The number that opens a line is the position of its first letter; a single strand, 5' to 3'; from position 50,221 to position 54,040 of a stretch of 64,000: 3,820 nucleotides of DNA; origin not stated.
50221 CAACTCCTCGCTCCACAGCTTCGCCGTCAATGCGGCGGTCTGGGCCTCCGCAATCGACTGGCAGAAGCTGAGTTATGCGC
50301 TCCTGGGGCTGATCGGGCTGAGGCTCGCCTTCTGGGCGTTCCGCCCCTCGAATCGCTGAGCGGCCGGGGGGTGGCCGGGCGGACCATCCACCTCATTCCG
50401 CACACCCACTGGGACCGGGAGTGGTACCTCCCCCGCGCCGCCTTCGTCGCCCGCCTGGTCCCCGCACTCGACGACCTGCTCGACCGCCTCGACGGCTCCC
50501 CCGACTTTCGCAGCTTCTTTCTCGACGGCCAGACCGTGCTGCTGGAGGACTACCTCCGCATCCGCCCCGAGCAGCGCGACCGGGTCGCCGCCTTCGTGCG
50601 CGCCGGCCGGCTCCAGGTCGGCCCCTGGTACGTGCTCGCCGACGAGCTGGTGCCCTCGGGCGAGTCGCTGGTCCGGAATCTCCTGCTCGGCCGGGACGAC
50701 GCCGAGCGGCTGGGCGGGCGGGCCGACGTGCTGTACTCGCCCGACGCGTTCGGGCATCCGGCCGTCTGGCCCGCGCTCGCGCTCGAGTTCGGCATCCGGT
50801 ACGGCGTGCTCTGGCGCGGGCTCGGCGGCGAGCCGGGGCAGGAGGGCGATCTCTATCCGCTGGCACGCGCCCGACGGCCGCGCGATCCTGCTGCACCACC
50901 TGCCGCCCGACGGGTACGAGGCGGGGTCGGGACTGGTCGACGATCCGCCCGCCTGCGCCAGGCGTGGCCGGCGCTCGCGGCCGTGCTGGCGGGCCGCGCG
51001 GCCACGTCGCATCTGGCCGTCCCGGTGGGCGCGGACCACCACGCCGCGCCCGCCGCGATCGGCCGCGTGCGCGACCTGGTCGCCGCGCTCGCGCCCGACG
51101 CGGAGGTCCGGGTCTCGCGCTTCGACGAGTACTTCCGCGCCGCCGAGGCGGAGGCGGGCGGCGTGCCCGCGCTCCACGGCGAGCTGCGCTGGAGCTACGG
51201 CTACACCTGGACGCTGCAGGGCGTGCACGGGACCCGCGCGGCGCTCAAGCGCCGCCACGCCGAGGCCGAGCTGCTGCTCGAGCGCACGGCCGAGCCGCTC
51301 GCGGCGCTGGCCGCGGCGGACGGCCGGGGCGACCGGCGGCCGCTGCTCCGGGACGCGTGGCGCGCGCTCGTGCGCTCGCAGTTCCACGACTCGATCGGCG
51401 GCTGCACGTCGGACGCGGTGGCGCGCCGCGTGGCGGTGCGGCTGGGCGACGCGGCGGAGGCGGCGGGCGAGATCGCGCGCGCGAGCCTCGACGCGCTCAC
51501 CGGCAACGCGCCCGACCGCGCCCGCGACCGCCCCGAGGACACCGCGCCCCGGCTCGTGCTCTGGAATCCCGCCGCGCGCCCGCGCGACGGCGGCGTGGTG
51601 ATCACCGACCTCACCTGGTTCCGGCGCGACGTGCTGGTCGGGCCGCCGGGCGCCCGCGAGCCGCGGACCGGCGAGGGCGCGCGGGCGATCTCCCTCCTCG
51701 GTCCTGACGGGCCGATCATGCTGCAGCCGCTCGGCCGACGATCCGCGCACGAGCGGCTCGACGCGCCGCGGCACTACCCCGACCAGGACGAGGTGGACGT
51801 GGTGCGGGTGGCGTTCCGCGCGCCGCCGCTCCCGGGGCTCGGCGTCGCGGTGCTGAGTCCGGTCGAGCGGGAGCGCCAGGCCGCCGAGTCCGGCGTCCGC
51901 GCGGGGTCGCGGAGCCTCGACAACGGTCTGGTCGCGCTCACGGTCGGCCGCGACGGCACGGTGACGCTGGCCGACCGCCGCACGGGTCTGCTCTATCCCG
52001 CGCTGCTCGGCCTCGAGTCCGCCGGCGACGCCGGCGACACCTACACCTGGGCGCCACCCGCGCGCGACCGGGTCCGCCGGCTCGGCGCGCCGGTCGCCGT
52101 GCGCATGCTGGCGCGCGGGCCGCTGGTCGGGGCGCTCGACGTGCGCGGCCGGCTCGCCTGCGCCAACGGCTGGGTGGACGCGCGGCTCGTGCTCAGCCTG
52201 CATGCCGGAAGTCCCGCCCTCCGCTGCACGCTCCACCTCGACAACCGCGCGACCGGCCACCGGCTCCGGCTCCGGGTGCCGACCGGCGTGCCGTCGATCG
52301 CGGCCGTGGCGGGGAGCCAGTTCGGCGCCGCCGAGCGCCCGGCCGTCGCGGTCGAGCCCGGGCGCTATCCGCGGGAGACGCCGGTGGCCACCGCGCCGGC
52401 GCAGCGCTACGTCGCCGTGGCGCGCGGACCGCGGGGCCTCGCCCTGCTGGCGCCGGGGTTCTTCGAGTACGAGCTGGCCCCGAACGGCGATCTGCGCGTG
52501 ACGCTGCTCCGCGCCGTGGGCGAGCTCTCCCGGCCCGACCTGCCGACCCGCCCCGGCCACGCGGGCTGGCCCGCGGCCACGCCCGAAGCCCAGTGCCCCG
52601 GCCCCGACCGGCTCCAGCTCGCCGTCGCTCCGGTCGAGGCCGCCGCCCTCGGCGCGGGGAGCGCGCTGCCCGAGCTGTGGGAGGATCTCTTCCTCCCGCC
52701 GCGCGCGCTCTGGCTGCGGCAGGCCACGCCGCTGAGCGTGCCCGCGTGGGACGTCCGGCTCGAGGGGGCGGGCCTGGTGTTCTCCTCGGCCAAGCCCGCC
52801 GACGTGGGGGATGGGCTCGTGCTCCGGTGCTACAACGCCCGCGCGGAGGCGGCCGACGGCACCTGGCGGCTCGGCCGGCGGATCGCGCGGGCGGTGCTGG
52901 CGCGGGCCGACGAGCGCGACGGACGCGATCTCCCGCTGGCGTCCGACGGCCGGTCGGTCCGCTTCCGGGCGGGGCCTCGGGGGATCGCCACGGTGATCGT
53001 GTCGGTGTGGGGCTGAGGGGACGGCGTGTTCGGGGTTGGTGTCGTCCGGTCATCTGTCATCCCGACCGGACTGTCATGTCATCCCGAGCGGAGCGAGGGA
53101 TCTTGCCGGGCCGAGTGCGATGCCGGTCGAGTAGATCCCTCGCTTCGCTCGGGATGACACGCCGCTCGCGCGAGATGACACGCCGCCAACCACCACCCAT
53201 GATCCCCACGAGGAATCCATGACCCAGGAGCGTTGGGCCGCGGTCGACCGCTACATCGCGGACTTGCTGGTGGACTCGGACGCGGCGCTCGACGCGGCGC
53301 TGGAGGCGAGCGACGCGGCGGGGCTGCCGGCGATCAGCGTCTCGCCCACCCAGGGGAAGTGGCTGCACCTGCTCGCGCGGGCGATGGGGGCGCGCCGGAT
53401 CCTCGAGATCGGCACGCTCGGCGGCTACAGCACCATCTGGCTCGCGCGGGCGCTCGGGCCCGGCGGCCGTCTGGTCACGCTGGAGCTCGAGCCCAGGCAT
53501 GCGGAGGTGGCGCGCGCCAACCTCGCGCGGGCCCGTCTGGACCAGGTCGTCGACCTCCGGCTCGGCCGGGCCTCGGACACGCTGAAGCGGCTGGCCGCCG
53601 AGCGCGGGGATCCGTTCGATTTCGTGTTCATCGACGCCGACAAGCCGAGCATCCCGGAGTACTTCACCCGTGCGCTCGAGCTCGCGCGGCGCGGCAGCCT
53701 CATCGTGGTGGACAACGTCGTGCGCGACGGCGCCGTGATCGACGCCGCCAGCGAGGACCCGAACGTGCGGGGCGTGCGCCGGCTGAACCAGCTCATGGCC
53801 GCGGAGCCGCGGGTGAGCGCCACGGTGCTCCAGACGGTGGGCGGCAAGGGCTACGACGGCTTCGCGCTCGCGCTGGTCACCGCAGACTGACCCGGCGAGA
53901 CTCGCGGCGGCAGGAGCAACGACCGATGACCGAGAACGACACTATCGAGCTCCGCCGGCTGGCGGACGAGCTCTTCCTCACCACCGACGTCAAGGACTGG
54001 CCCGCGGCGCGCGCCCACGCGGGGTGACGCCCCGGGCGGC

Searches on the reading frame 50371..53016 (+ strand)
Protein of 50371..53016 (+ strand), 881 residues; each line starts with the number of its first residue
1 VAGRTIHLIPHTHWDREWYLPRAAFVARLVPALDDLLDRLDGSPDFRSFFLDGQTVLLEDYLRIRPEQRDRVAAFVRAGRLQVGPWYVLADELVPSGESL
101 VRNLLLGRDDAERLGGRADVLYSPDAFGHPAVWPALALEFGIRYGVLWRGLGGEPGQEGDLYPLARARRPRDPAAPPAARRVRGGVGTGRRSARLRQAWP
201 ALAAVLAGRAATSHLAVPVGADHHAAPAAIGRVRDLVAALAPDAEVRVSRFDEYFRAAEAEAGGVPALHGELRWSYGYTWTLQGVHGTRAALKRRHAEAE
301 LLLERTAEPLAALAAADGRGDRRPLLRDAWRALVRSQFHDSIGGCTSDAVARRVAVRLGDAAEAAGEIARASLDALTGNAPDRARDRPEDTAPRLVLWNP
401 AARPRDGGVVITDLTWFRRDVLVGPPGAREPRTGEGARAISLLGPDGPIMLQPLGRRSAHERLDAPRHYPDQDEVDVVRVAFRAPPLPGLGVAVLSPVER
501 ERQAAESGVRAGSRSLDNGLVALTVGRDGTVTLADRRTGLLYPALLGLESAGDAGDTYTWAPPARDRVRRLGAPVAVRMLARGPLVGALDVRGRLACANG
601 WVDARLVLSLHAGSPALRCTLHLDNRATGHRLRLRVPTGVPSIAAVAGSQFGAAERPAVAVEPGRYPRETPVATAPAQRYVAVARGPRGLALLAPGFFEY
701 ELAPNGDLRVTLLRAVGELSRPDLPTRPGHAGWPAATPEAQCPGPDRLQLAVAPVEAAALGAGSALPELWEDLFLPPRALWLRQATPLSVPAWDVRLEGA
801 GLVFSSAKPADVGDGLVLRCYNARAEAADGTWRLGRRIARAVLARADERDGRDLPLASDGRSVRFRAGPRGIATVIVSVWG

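Call 23: search_protein_families(library=pfam, proteins=[window:50371-53016:+], max_evalue=0.00001)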
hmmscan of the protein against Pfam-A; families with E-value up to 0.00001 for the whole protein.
window:50371-53016:+ (881 aa): 3 families
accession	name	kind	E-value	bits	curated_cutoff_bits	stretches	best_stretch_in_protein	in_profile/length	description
PF01074.27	Glyco_hydro_38N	-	2.3e-26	93.3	25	1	5-149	1-145/270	Glycosyl hydrolases family 38 N-terminal domain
PF09261.16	Alpha-mann_mid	-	5.8e-12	46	31.1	1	283-376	4-96/96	Alpha mannosidase middle domain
PF07748.19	Glyco_hydro_38C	-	1.6e-08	35.5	25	1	516-716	1-200/206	Glycosyl hydrolases family 38 C-terminal domain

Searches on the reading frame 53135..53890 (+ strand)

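Call 59: search_protein_families(library=pfam, proteins=[window:53135-53890:+], max_evalue=0.00001)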
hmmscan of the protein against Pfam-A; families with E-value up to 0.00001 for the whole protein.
window:53135-53890:+ (251 aa): 4 families
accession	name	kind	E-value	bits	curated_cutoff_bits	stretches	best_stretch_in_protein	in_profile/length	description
PF01596.23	Methyltransf_3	-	8.8e-41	139.9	22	1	62-234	21-194/204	O-methyltransferase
PF13578.12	Methyltransf_24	-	6.5e-16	59.6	26.3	1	90-195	1-105/105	Methyltransferase domain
PF01135.25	PCMT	-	1.1e-08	35.5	20.3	1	67-182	56-164/210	Protein-L-isoaspartate(D-aspartate) O-methyltransferase (PCMT)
PF13847.12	Methyltransf_31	-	1.2e-06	28.7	27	1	87-210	5-127/145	Methyltransferase domain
